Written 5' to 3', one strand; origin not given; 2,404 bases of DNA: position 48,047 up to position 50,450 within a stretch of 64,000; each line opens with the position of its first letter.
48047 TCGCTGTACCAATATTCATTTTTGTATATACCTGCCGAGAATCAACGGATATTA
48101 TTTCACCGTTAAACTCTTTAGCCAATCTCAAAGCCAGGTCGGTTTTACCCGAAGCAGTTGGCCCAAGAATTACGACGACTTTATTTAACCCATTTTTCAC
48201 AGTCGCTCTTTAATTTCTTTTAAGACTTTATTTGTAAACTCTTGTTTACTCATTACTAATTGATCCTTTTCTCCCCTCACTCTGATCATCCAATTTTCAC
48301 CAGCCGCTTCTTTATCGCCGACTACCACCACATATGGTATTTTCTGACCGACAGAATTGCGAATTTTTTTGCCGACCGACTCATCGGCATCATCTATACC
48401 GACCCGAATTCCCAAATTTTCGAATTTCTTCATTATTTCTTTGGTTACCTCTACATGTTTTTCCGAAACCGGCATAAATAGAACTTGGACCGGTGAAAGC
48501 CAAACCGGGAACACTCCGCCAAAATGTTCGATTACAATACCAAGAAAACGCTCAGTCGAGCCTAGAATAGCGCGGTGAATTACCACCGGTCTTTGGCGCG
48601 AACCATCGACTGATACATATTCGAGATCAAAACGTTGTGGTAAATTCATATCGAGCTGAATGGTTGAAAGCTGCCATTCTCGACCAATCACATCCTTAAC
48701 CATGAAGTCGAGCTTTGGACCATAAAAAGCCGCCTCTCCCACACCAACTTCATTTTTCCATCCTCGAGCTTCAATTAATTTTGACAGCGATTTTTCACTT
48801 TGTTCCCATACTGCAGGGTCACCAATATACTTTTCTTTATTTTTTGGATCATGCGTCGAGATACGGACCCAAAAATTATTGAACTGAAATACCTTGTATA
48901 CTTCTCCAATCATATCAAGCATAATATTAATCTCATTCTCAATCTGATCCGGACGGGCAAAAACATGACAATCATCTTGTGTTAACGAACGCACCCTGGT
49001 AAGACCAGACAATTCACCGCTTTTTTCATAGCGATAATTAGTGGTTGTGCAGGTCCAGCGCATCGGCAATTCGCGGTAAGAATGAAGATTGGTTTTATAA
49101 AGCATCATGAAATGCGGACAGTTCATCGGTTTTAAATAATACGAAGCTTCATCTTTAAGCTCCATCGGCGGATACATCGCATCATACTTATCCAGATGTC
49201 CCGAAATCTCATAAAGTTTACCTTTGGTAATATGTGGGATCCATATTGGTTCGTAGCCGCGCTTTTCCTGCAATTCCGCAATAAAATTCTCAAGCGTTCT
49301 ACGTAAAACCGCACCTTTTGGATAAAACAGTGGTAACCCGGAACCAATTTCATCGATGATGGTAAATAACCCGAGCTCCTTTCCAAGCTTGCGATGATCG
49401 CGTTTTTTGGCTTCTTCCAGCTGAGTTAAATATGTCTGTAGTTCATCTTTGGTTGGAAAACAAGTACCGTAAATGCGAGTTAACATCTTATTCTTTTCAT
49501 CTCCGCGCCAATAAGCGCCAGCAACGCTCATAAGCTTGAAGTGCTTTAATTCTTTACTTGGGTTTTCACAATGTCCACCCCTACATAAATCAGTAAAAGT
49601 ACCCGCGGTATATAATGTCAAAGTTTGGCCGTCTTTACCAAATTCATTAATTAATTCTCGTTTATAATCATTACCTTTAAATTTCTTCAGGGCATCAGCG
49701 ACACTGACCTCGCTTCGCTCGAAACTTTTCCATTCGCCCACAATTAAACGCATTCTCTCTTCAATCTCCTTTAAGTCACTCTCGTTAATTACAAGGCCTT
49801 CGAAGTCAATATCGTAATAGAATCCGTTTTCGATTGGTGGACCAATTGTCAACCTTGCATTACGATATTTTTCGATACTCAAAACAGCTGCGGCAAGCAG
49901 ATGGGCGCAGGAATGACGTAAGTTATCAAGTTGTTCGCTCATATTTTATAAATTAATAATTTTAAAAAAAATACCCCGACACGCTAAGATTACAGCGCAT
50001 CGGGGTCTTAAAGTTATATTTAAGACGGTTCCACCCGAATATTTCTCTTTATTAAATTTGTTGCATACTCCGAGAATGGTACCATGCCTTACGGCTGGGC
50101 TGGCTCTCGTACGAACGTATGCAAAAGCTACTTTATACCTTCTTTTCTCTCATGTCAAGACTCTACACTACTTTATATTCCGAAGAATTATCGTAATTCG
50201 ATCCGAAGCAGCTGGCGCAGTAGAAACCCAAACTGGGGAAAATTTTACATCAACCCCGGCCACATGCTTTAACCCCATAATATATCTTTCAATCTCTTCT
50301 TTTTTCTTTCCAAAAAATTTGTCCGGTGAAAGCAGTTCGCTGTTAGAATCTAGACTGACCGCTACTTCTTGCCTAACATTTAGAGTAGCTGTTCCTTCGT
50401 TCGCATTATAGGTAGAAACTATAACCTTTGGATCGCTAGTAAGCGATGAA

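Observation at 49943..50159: Candidate T-box riboswitch controlling thrS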

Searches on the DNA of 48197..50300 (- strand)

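Call 4: search_rna_families(source=window, start=49850, end=50300, threshold=evalue, max_evalue=10, show_alignments=5)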
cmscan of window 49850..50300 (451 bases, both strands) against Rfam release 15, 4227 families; matches with E-value up to 10: 6.
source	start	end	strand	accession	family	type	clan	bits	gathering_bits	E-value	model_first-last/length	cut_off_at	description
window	49998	50191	-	RF00230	T-box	Cis-reg; leader;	-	16.4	93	0.18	1-219/219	no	T-box leader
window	49973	50098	-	RF01822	RsaJ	Gene; sRNA;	-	15.7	100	0.2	1-287/287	no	RNA Staph. aureus A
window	50286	50300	+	RF01338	CRISPR-DR25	Gene; CRISPR;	CL00014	14.4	36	8.4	1-15/25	3'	CRISPR RNA direct repeat element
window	49965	50025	-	RF02399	NsiR1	Gene; sRNA;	-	14.1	39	4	1-60/60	no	Nitrogen stress-induced RNA 1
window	49969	50010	-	RF03585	mir-3938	Gene; miRNA;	-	14.1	94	7.7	1-88/88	no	mir-3938 microRNA precursor family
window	49970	50059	-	RF01477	rli43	Gene; sRNA;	-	11.2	100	3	81-172/255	no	Listeria sRNA rli43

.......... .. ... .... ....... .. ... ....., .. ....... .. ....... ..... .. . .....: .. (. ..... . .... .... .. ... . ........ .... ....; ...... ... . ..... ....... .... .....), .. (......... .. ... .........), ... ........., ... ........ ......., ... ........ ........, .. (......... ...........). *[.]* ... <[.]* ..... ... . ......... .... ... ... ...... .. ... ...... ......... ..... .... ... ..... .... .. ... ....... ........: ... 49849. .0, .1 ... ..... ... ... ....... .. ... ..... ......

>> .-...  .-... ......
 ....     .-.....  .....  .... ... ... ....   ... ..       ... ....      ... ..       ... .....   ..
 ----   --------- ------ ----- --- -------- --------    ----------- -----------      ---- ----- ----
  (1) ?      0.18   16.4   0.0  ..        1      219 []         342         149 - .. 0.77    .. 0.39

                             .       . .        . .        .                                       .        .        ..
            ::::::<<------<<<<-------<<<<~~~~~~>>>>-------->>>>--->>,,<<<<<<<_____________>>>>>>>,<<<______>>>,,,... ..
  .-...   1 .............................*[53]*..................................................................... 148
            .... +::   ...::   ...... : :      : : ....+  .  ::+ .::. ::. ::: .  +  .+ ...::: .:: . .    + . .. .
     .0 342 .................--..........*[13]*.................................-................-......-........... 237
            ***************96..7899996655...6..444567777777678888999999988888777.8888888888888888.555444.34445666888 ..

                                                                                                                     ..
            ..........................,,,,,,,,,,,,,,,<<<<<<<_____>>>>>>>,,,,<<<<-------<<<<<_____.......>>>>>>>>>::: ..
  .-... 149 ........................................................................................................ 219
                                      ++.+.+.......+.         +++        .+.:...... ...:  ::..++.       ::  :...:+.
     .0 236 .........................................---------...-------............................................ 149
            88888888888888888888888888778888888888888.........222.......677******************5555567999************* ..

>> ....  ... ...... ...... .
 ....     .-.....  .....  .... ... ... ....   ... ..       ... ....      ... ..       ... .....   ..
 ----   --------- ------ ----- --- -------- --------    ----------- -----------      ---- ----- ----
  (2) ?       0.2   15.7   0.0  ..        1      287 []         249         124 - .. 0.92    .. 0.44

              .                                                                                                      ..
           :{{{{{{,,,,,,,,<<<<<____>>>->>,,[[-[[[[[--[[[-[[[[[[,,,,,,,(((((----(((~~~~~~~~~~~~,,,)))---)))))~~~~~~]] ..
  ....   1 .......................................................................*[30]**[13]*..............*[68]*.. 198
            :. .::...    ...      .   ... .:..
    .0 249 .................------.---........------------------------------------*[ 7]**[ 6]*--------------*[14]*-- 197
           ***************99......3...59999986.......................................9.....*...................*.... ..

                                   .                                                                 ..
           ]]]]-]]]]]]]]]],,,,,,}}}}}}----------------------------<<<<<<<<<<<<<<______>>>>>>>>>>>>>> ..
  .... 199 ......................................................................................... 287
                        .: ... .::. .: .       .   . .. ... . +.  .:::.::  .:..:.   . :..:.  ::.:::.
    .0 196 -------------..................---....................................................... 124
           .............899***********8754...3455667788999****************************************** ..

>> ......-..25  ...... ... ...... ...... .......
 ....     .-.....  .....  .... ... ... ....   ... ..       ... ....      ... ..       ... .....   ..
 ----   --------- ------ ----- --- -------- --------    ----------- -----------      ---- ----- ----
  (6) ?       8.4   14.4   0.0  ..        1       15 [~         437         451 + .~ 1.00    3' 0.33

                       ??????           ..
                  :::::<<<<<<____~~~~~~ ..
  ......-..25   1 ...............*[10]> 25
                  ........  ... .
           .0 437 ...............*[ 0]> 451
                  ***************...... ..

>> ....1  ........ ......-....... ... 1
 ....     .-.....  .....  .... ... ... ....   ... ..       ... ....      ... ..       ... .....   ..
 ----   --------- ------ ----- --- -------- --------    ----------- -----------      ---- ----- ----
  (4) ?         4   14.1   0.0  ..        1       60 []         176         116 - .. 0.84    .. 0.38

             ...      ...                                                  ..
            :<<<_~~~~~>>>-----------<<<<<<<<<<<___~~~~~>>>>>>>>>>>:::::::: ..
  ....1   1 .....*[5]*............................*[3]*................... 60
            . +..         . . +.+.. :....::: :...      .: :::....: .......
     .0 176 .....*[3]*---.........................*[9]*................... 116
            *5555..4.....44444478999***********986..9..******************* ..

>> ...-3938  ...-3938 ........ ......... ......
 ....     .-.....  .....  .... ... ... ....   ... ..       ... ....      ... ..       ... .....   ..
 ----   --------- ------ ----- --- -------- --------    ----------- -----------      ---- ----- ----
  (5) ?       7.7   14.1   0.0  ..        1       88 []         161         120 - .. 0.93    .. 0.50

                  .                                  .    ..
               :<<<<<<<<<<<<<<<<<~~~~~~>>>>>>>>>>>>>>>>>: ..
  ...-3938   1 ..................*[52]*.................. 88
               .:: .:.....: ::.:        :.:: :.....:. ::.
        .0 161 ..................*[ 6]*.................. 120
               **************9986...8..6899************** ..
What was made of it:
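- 50039..50060 (-): Single-stranded A-rich linker holding the purine string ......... (50050-50042; family consensus AAAAG-NN-AAA); there is no Stem II and no Stem III. The Rfam alignment deletes Stem III (call 4).
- On Leader-peptide attenuators (e.g. Thr_leader): No Rfam hit (call 4).
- The 3' half aligns to the RF00230 antiterminator with high posterior probability, matching GGGUGGAACCG (call 4). There is no Thr_leader or other Rfam hit (call 4).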

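Call 11: search_rna_families(sources=[L001, L002, L003, L004, L005, L007, L009, L010, L016, L017, L020, L032, L038, L048, L060, L075], threshold=gathering)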
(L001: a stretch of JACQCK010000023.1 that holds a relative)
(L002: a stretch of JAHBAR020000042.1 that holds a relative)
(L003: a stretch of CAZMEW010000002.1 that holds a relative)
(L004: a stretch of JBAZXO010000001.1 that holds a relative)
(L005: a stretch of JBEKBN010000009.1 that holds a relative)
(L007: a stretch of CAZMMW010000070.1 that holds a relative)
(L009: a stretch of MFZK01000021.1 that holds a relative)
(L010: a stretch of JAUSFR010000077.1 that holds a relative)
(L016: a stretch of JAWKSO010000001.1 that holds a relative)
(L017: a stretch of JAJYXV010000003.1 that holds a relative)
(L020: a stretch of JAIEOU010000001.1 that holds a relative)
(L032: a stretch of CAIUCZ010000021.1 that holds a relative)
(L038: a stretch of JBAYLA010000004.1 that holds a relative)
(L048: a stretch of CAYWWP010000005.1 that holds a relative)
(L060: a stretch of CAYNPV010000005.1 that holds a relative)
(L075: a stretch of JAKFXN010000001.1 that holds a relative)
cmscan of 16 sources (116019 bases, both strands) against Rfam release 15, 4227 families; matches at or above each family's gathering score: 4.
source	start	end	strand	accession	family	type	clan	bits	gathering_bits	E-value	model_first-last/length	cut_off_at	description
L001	2433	2506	+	RF00005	tRNA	Gene; tRNA;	CL00001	73.4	29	6.6e-14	1-71/71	no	tRNA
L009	2905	2978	+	RF00005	tRNA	Gene; tRNA;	CL00001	70.8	29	3.5e-13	1-71/71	no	tRNA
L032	26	99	+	RF00005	tRNA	Gene; tRNA;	CL00001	69.7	29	6.8e-13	1-71/71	no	tRNA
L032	558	639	+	RF00005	tRNA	Gene; tRNA;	CL00001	59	29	5.9e-10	1-71/71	no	tRNA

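Call 74: search_rna_families(source=L075, start=2680, end=3010, threshold=evalue, max_evalue=1, show_alignments=1)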
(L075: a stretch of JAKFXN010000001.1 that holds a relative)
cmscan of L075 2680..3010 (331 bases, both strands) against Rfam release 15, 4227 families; matches with E-value up to 1: 5.
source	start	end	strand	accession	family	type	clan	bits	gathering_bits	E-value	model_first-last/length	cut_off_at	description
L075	2896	2962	+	RF03709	MIR1878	Gene; miRNA;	-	20.7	70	0.18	1-100/100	no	MIR1878 microRNA precursor family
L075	2911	3010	-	RF04134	MIR7504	Gene; miRNA;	-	18.9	83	0.88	25-124/124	5'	MIR7504 microRNA precursor family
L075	2901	2953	+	RF04118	MIR9481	Gene; miRNA;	-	18.5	130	0.24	1-135/135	no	MIR9481 microRNA precursor family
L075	2900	3010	-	RF01819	RsaD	Gene; sRNA;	-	18.4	50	0.45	74-189/189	5'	RNA Staph. aureus D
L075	2904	2948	+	RF03598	MIR6024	Gene; miRNA;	-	18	72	0.45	1-99/99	no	MIR6024 microRNA precursor family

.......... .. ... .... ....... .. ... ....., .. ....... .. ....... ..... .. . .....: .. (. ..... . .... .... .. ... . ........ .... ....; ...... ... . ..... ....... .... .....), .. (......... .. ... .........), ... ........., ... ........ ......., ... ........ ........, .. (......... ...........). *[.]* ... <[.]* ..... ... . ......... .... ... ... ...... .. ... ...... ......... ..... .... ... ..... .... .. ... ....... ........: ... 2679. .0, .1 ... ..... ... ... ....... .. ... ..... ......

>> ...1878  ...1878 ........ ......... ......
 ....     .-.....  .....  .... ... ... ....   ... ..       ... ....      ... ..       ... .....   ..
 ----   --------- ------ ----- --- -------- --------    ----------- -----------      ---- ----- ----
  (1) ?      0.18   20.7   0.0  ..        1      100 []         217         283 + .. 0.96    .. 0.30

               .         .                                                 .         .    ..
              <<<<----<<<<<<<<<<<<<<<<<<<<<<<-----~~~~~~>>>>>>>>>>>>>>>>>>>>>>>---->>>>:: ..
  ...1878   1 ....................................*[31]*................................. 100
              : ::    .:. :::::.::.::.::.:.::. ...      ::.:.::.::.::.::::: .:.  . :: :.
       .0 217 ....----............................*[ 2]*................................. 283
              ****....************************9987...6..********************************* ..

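Call 75: search_rna_families(source=L020, start=2440, end=2770, threshold=evalue, max_evalue=1, show_alignments=1)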
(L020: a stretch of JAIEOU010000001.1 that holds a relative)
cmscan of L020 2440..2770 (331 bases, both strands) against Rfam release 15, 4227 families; matches with E-value up to 1: 7.
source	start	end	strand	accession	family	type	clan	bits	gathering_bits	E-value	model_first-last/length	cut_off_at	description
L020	2646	2699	+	RF03621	MIR4245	Gene; miRNA;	-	30.2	74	0.0014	1-128/128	no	MIR4245 microRNA precursor family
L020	2645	2698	+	RF04099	MIR837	Gene; miRNA;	-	27.1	117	0.0017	29-95/122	no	MIR837 microRNA precursor family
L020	2500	2659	+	RF00230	T-box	Cis-reg; leader;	-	24.7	93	0.00096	1-219/219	no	T-box leader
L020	2646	2699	+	RF04118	MIR9481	Gene; miRNA;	-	23.3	130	0.011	1-135/135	no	MIR9481 microRNA precursor family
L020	2648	2693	-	RF03790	MIR8008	Gene; miRNA;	-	22.3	66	0.029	1-55/55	no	MIR8008 microRNA precursor family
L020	2643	2694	-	RF03528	mir-1264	Gene; miRNA;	-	21.8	79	0.042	1-67/67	no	mir-1264 microRNA precursor family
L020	2628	2712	+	RF04171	MIR1509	Gene; miRNA;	-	18.9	87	0.38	1-121/121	no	MIR1509 microRNA precursor family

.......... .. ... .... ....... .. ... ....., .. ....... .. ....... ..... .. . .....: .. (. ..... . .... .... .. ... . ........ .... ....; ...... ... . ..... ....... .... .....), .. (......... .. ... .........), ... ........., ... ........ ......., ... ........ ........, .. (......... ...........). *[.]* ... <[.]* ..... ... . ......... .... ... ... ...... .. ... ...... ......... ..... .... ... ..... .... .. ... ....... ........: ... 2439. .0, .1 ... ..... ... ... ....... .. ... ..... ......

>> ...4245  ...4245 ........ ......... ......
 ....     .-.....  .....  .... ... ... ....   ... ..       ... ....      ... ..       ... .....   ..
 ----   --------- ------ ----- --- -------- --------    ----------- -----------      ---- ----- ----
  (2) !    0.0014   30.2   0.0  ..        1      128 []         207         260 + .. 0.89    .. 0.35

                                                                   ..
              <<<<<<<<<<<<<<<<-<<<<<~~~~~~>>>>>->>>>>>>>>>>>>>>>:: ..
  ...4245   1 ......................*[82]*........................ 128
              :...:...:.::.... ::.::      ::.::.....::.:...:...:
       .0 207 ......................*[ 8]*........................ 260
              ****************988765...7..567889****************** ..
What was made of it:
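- L020 gets RF00230 E about 1e-3 (call 75).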

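Call 80: build_rna_model(alignment_id=A1, structure=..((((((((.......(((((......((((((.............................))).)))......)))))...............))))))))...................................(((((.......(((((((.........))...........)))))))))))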
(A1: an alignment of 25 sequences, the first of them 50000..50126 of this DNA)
Model R1 built from alignment A1 (25 sequences, 190 columns); structure: as given.
model positions 135; base pairs 31; branch points 1; effective number of sequences 2.44; information 0.59 bits per position. Calibrated on 0.2 Mb of random sequence (short: E-values are rough).
structure used (alignment columns):
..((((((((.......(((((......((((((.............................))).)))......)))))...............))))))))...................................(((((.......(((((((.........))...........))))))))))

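Call 81: search_with_rna_model(model_id=R1, sources=[window, L001, L002, L003, L004, L005, L007, L009, L010, L016, L017, L020, L032, L038, L048, L060, L075, L088, L089, L091, L093, L094, L098, L114, L143, L161, L162], max_evalue=1, show_alignments=3)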
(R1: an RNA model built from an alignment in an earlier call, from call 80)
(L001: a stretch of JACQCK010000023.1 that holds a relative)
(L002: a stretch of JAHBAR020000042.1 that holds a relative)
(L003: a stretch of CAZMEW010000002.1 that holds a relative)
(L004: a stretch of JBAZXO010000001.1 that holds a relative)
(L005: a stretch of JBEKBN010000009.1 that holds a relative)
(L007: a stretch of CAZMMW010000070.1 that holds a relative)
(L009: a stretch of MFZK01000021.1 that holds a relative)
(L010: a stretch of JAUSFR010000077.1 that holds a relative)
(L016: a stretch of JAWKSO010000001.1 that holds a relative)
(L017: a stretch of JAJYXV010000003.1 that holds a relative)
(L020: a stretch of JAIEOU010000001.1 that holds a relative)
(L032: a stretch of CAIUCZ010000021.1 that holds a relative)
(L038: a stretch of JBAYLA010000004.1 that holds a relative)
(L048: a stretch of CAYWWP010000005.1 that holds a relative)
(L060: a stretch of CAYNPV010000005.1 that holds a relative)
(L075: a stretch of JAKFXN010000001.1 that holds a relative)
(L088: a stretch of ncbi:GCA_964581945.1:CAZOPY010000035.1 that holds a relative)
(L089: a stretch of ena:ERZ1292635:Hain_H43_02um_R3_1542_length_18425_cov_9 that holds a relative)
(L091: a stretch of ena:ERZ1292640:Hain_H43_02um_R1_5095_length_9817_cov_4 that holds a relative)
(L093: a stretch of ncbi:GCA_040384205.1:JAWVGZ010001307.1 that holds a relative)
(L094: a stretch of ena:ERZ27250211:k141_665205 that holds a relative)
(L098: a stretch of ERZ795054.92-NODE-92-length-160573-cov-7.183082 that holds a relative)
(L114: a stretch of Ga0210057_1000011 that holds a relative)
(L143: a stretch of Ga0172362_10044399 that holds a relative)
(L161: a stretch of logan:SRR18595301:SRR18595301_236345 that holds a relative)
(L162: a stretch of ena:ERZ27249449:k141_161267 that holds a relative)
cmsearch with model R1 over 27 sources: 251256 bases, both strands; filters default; matches with E-value up to 1: 10.
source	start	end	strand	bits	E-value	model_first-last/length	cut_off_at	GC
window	50000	50126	-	123.3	5.8e-28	1-135/135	no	0.43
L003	2780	2925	+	103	5.5e-23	1-135/135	no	0.48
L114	1569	1733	+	95.4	4e-21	1-135/135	no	0.48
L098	5810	5942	-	77.1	1.3e-16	1-135/135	no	0.47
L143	1214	1345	+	76.3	2e-16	1-135/135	no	0.48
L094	1354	1427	+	47.3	2.7e-09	1-135/135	no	0.41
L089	1333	1372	+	29.8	5e-05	94-135/135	no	0.6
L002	2937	2972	+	20.9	0.008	94-135/135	no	0.47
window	19616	19728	-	15.2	0.19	1-135/135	no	0.35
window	15160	15245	-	13.8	0.42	1-135/135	no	0.38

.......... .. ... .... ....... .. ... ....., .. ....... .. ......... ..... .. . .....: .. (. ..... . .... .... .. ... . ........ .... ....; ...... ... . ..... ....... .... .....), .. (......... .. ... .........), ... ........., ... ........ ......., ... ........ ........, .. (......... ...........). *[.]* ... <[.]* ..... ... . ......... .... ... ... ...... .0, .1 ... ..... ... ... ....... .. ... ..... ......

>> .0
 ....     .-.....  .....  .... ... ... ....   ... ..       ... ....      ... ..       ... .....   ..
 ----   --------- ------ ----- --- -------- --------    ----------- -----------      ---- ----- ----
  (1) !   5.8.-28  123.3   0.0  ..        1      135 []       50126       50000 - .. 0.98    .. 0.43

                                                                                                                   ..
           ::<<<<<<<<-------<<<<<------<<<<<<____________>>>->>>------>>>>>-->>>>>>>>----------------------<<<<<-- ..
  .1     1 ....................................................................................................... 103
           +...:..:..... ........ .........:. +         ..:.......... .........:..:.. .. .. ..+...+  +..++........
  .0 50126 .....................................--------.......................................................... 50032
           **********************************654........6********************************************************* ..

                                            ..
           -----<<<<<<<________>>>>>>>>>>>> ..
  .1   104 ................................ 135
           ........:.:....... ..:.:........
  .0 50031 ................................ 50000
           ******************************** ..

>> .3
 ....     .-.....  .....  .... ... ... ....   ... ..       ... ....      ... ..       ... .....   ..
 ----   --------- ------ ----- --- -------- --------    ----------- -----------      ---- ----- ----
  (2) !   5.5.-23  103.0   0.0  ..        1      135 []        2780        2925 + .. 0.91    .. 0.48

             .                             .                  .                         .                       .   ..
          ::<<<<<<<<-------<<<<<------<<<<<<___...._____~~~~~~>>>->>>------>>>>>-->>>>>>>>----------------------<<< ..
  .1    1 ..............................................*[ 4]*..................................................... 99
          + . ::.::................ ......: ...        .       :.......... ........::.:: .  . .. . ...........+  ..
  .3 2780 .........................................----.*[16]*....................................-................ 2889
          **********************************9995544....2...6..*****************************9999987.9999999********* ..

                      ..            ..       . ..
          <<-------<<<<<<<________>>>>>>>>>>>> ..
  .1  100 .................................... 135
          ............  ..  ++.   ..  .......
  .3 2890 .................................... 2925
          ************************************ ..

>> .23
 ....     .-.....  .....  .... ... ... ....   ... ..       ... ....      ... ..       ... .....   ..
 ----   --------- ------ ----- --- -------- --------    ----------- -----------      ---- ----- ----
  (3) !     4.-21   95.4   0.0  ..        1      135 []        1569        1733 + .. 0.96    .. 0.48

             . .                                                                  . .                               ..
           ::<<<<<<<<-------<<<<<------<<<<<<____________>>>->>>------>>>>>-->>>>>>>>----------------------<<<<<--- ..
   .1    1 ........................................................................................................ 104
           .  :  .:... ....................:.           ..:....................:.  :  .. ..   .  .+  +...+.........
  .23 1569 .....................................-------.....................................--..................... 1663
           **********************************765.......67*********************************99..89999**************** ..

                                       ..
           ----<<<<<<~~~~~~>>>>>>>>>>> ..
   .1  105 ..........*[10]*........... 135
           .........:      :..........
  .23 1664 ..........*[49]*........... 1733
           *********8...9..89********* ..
